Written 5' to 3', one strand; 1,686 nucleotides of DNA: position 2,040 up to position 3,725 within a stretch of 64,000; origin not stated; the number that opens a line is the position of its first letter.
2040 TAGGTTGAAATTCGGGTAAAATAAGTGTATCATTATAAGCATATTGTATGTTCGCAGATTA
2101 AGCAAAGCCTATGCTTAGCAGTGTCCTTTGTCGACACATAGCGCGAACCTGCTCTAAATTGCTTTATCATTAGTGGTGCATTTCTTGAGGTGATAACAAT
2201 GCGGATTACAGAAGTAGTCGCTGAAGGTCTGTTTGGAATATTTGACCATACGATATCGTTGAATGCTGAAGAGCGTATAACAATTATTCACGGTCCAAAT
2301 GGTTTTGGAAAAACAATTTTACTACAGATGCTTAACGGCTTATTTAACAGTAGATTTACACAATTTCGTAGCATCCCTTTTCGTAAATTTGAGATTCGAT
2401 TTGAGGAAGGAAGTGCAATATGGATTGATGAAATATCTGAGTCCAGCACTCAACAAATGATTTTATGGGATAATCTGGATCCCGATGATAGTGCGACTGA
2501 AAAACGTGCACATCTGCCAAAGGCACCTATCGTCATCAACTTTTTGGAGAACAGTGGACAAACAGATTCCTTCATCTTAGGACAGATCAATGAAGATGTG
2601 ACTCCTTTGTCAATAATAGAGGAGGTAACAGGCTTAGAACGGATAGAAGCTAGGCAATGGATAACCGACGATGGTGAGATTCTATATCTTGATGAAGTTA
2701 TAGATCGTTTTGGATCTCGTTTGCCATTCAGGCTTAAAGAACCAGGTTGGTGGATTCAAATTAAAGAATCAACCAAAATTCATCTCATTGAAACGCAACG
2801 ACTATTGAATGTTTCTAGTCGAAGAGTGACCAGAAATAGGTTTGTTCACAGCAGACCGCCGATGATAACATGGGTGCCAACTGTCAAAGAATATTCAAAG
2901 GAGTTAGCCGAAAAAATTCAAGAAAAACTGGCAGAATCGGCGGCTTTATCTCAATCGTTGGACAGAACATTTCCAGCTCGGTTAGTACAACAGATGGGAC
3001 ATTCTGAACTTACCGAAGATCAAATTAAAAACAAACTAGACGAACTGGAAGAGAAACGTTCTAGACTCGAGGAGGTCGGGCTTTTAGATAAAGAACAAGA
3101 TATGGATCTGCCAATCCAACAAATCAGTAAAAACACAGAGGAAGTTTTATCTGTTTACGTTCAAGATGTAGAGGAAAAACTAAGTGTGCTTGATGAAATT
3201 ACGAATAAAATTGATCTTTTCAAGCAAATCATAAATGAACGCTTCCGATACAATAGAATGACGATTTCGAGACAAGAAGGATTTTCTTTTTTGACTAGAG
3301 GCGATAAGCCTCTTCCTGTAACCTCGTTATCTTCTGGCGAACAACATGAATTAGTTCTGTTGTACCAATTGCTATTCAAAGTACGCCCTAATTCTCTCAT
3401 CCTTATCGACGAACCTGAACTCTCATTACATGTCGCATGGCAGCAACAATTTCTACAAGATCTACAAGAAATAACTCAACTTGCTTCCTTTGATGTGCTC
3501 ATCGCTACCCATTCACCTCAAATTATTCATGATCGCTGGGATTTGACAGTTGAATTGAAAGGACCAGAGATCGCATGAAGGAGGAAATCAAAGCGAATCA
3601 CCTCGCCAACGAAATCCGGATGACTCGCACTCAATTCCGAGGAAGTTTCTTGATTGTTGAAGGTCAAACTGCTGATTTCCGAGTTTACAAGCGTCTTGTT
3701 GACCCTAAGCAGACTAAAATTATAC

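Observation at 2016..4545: Low-GC two-gene PARIS-like (AriA ABC-ATPase + AriB DUF4435/Toprim) anti-phage cassette, flanked by imperfect direct repeats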

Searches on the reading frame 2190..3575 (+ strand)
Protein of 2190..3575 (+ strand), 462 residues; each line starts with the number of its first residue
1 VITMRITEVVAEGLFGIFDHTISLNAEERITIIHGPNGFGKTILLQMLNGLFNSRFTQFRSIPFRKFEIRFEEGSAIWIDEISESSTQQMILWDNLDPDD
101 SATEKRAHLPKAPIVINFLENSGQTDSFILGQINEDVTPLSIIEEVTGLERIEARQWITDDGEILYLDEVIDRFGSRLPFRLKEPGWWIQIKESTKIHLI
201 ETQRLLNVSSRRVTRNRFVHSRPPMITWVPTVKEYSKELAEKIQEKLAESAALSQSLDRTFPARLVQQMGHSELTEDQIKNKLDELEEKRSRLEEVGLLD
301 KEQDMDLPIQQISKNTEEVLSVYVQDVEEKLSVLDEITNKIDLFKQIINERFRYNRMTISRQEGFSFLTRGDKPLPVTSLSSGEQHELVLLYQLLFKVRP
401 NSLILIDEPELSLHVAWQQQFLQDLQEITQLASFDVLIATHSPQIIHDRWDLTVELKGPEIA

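Call 4: search_protein_families(library=pfam, proteins=[window:2190-3575:+], max_evalue=0.1)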
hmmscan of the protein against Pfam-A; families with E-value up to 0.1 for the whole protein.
window:2190-3575:+ (462 aa): 14 families
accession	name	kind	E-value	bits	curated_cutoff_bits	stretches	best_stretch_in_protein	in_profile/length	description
PF13175.12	AAA_15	-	3.2e-20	73.5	32.1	2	233-446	173-374/374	AAA ATPase domain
PF13304.12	AAA_21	-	6.9e-20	72.7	27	2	329-446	220-303/304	AAA domain, putative AbiEii toxin, Type IV TA system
PF00005.33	ABC_tran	-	4e-07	31.2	25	1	27-54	10-37/137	ABC transporter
PF02463.25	SMC_N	-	7.4e-06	26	40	1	7-60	3-57/220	RecF/RecN/SMC N terminal domain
PF13401.12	AAA_22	-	0.0011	19.7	27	1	27-55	4-32/130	AAA domain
PF13173.12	AAA_14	-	0.0013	19.2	27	0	28-85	2-74/129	AAA domain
PF13476.12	AAA_23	-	0.0017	19.4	27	1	15-294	7-197/201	AAA domain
PF00004.35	AAA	-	0.011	16.7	21.2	0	32-86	2-57/131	ATPase family associated with various cellular activities (AAA)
PF05729.18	NACHT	-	0.014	15.7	26.7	1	29-52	1-24/167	NACHT domain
PF13166.12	AAA_13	-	0.023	13.8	36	0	15-54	2-43/713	AAA domain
PF24389.1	ORC-CDC6-like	-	0.025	13.7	27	1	26-48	30-52/571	ORC-CDC6-like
PF20720.3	nSTAND3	-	0.037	14.2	27.2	0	19-50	8-39/155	Novel STAND NTPase 3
PF09820.16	AAA-ATPase_like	-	0.041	14.1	26.1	1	24-74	27-77/201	Predicted AAA-ATPase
PF04129.18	Vps52_CC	-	0.042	14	26.5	1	231-367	46-172/173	Vps52/Sac2 family, coiled-coil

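Call 5: search_protein_families(library=padloc, proteins=[window:2190-3575:+], max_evalue=0.1)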
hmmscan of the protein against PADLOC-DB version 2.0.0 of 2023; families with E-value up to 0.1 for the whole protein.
window:2190-3575:+ (462 aa): 138 families (the best 25 are shown)
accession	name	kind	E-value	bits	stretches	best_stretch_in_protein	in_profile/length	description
PDLC04164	AriA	-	4e-25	86.8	2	325-451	116-241/253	-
PDLC00283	PtuA1|PtuA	-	6.1e-23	79.6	2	259-446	155-344/448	AAA ATPase domain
PDLC00265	PtuA1|PtuA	-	1.9e-22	78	2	266-448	197-374/479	AAA ATPase domain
PDLC00289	PtuA1|PtuA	-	2.6e-22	77.4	2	373-446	221-292/404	AAA ATPase domain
PDLC00273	PtuA1|PtuA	-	3e-21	73.9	1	304-447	132-270/375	AAA ATPase domain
PDLC02980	AriA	-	6.3e-21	73.6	2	324-446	220-303/304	-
PDLC00303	PtuA1|PtuA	-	1.9e-20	71.3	1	304-446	136-282/386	AAA ATPase domain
PDLC00266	PtuA1|PtuA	-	3e-20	71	1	244-447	177-381/483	AAA ATPase domain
PDLC02979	AriA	-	3e-19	68.1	2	272-446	213-373/373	-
PDLC00285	PtuA1|PtuA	-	3.2e-18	64.2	1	325-447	225-331/432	AAA ATPase domain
PDLC00308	PtuA1|PtuA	-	2.4e-15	54.5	1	309-446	209-348/449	AAA ATPase domain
PDLC02981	AriAB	-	3.2e-14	50.5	2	332-447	263-378/694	-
PDLC00305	PtuA1|PtuA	-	3.9e-14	50.8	2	401-447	245-289/392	AAA ATPase domain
PDLC02914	ATPase-Toprim_I-B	-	4.3e-14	50.5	2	342-446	145-248/443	-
PDLC00293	PtuA1|PtuA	-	1.3e-13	48.8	2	312-446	251-386/527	AAA ATPase domain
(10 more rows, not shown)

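Call 6: search_protein_families(library=ncbifam, proteins=[window:2190-3575:+], max_evalue=0.1)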
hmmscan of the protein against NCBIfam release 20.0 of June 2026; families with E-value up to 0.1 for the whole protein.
window:2190-3575:+ (462 aa): 79 families (the best 25 are shown)
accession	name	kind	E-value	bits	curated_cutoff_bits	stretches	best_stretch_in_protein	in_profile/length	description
TIGR04435.1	restrict_AAA_1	hypoth_equivalog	3.7e-11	42.4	300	1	359-449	376-473/568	restriction system-associated AAA family ATPase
TIGR01189.1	ccmA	equivalog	1.2e-08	34.9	131.6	2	22-54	21-52/198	heme ABC exporter ATP-binding protein CcmA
TIGR03864.1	PQQ_ABC_ATP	hypoth_equivalog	1.5e-08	34.4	302.25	2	22-58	20-57/236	ABC transporter, ATP-binding subunit, PQQ-dependent alcohol dehydrogenase system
NF041760.1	PtuA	equivalog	2.2e-08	33.5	500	1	250-447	213-421/524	retron Ec78 anti-phage system effector ATPase PtuA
NF010061.0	PRK13538.1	equivalog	2e-07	30.7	195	1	23-54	27-57/211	cytochrome c biogenesis heme-transporting ATPase CcmA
NF010068.0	PRK13548.1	equivalog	3.6e-07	29.6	261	2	378-441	136-201/261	heme ABC transporter ATP-binding protein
NF040840.2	tungstate_WtpC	equivalog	3.7e-07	29.7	440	2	379-442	130-190/347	tungstate ABC transporter ATP-binding protein WtpC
NF040873.1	AztA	equivalog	4.8e-07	29.5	220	2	27-53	17-43/191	zinc ABC transporter ATP-binding protein AztA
TIGR03608.1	L_ocin_972_ABC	subfamily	2.4e-06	27.2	254.85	1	375-447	130-198/206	putative bacteriocin export ABC transporter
NF038234.1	retron_eff_Eco8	equivalog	2.6e-06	26.4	250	1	402-447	274-326/679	retron Eco8 family effector endonuclease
TIGR02868.1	CydC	equivalog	4.1e-06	25.7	329.05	1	379-442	471-529/530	thiol reductant ABC exporter subunit CydC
TIGR02315.1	ABC_phnC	equivalog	7.9e-06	25.5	266.1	1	379-457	145-220/243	phosphonate ABC transporter ATP-binding protein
TIGR02982.1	heterocyst_DevA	subfamily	9e-06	25.4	295.8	0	18-52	22-55/220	ABC exporter ATP-binding subunit, DevA family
TIGR04521.1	ECF_ATPase_2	equivalog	1.2e-05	24.5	330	0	22-53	26-56/279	energy-coupling factor transporter ATPase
TIGR01166.1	cbiO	subfamily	1.7e-05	24.4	211.8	1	26-53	15-43/190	cobalt ABC transporter, ATP-binding protein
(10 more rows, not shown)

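Call 7: search_solved_structures(query=window:2190-3575:+, max_evalue=0.01, show_alignments=2)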
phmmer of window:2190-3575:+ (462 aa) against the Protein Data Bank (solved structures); distinct sequences matched with E-value up to 0.01: 26.
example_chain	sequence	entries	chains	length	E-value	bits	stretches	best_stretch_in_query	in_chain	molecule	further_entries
8ux9_B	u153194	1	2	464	5.4e-17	65.3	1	332-456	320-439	AriA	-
8v45_A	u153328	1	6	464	5.5e-17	65.3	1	332-456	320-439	AriA antitoxin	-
8v46_A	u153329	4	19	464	1.4e-16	63.9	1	332-456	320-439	AriA antitoxin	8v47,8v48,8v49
8ee4_A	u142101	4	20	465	5e-07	32.4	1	399-447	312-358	PtuA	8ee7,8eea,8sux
9n69_A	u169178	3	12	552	2.7e-05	26.8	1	332-447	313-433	AAA family ATPase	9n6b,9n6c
9e8z_C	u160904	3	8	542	6.7e-05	25.4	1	354-448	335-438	Retron Ec83 probable ATPase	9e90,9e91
9vkz_A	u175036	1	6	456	8.2e-05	25.2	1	379-446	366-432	Retron Ec78 probable ATPase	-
9vh1_D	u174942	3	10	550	0.00013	24.5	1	379-446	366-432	Retron Ec78 probable ATPase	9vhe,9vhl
6n9l_A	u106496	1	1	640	0.00014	24.4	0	357-448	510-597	UvrABC system protein A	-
9kjx_B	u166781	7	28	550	0.00024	23.6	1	385-446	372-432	AAA family ATPase | Retron I-A effector PtuA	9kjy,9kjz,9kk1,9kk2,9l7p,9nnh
3pih_A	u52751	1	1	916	0.00036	23.1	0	357-448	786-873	UvrABC system protein A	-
7vfp_A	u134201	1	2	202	0.00048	22.6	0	371-445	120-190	Cytochrome c biogenesis ATP-binding export protein CcmA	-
7f02_A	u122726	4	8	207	0.00049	22.6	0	371-446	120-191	Cytochrome c biogenesis ATP-binding export protein CcmA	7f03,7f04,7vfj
8ce1_a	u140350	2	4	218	0.00059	22.3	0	371-446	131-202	Cytochrome c biogenesis ATP-binding export protein CcmA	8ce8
4hzi_A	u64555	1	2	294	0.00063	22.2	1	366-458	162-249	ABC transporter ATP-binding protein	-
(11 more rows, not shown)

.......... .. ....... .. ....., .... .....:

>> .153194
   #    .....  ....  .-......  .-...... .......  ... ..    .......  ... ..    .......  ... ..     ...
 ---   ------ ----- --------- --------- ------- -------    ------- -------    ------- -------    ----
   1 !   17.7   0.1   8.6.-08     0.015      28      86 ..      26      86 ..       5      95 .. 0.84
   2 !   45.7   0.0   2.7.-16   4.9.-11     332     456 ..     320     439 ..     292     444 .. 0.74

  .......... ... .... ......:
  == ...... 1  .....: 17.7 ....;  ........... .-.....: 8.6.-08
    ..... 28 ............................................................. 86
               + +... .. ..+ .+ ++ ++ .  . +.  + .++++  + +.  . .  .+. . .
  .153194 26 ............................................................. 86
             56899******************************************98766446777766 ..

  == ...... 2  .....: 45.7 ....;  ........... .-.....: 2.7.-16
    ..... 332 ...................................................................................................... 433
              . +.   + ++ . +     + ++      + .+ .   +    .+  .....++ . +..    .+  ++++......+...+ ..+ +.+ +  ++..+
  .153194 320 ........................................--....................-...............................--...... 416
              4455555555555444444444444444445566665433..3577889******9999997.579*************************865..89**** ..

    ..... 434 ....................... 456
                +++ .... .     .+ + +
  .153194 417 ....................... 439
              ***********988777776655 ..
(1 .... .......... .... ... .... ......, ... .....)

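Call 23: find_homologous_proteins(query=window:2199-3575:+, max_evalue=0.001)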
Query window:2199-3575:+ (459 aa): 6850 proteins with E <= 0.001 among 8000 candidates; the best 120 are listed.
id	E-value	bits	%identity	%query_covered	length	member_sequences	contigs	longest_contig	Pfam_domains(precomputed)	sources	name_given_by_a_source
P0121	2.0e-275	932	92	100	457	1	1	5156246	PF00005.34,PF13175.13,PF02463.26,PF13304.13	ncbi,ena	-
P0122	1.7e-259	879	86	100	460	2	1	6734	PF00005.34,PF13175.13,PF02463.26,PF13304.13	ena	-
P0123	2.9e-253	859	86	100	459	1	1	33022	PF00005.34,PF13175.13,PF02463.26,PF13304.13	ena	-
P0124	2.4e-243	826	81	100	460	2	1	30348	PF00005.34,PF13175.13,PF13304.13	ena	-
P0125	1.1e-240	817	80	100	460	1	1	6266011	PF00005.34,PF13175.13,PF13476.13,PF02463.26,PF13304.13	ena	-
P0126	4.4e-240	815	82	100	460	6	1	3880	PF00005.34,PF13175.13,PF02463.26,PF13304.13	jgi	jgi:predicted ATP-binding protein involved in virulence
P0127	3.4e-238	809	80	100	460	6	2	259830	PF00005.34,PF13175.13,PF13476.13,PF02463.26,PF13304.13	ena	-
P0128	1.3e-235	801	80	100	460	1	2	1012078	PF00005.34,PF13175.13,PF13476.13,PF02463.26,PF13304.13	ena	-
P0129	3.7e-235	799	80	100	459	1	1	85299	PF00005.34,PF13175.13,PF02463.26,PF13304.13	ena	-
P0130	9.6e-233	791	78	100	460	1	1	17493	PF00005.34,PF13175.13,PF13476.13,PF13304.13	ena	-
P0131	9.9e-233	791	79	100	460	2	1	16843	PF00005.34,PF13175.13,PF02463.26,PF13304.13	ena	-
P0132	8.4e-231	785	78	100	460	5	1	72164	PF00005.34,PF13175.13,PF13476.13,PF02463.26,PF13304.13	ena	-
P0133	6.5e-229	779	78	100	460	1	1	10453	PF00005.34,PF13175.13,PF13304.13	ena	-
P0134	8.4e-228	775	76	100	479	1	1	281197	PF00005.34,PF13175.13,PF02463.26,PF13304.13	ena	-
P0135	3.7e-227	773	77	100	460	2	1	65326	PF00005.34,PF13175.13,PF02463.26,PF13304.13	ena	-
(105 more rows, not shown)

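Call 60: search_solved_structures(query=A3, max_evalue=0.001, show_alignments=1)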
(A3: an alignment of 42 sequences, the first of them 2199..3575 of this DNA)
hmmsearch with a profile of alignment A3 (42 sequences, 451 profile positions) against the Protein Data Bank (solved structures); distinct sequences matched with E-value up to 0.001: 26.
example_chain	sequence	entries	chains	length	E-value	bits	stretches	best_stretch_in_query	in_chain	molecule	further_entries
8ux9_B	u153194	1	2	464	2.2e-24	89.5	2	300-442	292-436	AriA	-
8v45_A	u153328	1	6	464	3.4e-24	88.9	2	300-442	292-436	AriA antitoxin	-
8v46_A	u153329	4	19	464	2.8e-23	85.9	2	300-442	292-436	AriA antitoxin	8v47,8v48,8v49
8ee4_A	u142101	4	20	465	1.4e-10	44.1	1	387-436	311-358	PtuA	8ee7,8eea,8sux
9kjx_B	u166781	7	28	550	7.1e-09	38.4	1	263-435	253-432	AAA family ATPase | Retron I-A effector PtuA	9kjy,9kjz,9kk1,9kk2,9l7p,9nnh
9u9y_A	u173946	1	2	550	1.7e-08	37.2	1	263-435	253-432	AAA family ATPase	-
6p74_A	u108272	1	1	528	4.4e-08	35.8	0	27-78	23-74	Putative ATP-dependent endonuclease of the OLD family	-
9nnb_C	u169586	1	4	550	5.7e-08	35.4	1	263-435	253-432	Retron I-A effector PtuA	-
9nnk_C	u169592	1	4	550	8.9e-08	34.8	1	263-435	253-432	Retreon I-A effector PtuA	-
22bu_B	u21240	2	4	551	9.9e-08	34.6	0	378-435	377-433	AAA family ATPase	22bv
9vkz_A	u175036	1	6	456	1.1e-07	34.5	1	292-435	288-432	Retron Ec78 probable ATPase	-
9vh1_D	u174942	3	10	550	1.3e-07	34.3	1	296-435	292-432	Retron Ec78 probable ATPase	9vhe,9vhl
9e8z_C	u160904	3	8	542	2e-07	33.7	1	357-436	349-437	Retron Ec83 probable ATPase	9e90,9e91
9n69_A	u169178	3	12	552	9.6e-07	31.4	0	345-436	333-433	AAA family ATPase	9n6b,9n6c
22et_E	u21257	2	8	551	1.6e-06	30.7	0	19-229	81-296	PtuA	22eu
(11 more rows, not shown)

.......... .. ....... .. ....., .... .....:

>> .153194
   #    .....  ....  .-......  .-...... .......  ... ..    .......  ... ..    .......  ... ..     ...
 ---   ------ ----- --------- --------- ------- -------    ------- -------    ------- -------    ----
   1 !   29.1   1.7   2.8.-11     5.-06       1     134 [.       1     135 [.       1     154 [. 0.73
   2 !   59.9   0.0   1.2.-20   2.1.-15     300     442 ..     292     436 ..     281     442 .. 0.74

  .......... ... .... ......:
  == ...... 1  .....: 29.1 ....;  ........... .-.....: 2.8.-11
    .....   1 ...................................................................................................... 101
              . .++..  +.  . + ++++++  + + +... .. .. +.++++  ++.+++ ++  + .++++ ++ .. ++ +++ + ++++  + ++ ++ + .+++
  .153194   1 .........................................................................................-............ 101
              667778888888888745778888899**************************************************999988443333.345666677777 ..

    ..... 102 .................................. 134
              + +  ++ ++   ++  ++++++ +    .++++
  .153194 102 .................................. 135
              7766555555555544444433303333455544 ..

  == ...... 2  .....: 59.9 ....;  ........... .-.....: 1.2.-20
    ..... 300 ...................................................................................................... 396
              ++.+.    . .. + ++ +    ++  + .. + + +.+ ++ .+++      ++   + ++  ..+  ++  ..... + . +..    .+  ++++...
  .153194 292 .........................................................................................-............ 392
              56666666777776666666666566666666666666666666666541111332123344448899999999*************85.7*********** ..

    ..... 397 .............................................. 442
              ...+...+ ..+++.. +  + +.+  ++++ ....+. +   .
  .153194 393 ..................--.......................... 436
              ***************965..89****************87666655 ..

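Call 67: predict_structure(alignment_id=A3)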
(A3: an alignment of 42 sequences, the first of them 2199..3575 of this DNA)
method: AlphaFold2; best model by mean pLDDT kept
length: 459 residues; sequences in the alignment: 42
mean_pLDDT: 77.0   pTM: 0.76
mean pLDDT of the five models: 77.0, 76.6, 76.6, 75.8, 74.3
residues with pLDDT >= 90: 77; 70-90: 270; 50-70: 65; < 50: 47
segments of 3 or more residues with pLDDT < 50: 80-107, 208-219, 300-305
pLDDT, mean of each block of 10 residues (from residue 1): 92 90 90 84 90 79 92 82 42 40 52 87 77 66 75 74 75 65 86 81 54 42 72 91 88 84 73 78 83 71 48 75 85 91 87 85 88 85 87 89 70 71 89 86 78 75
secondary structure, 60 per line:
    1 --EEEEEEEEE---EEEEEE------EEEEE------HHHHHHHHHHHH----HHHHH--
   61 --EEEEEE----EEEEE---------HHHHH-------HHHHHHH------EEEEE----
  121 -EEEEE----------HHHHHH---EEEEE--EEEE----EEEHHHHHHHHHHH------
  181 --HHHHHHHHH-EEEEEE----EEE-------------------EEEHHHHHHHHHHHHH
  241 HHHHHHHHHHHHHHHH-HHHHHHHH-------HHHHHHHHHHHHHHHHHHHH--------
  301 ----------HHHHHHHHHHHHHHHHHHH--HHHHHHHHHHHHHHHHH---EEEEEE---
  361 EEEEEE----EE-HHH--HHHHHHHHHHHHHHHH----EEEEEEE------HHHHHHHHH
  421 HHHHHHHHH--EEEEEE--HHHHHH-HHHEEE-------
elements in order: E3-11 E15-20 E27-31 H38-49 H54-58 E63-68 E73-77 H87-91 H99-105 E112-116 E122-126 H137-142 E146-150 E153-156 E161-163 H164-174 H183-191 E193-198 E203-205 E225-227 H228-256 H258-265 H273-292 H311-329 H332-348 E352-357 E361-366 H379-394 E399-405 H412-429 E432-437 H440-445 E450-452
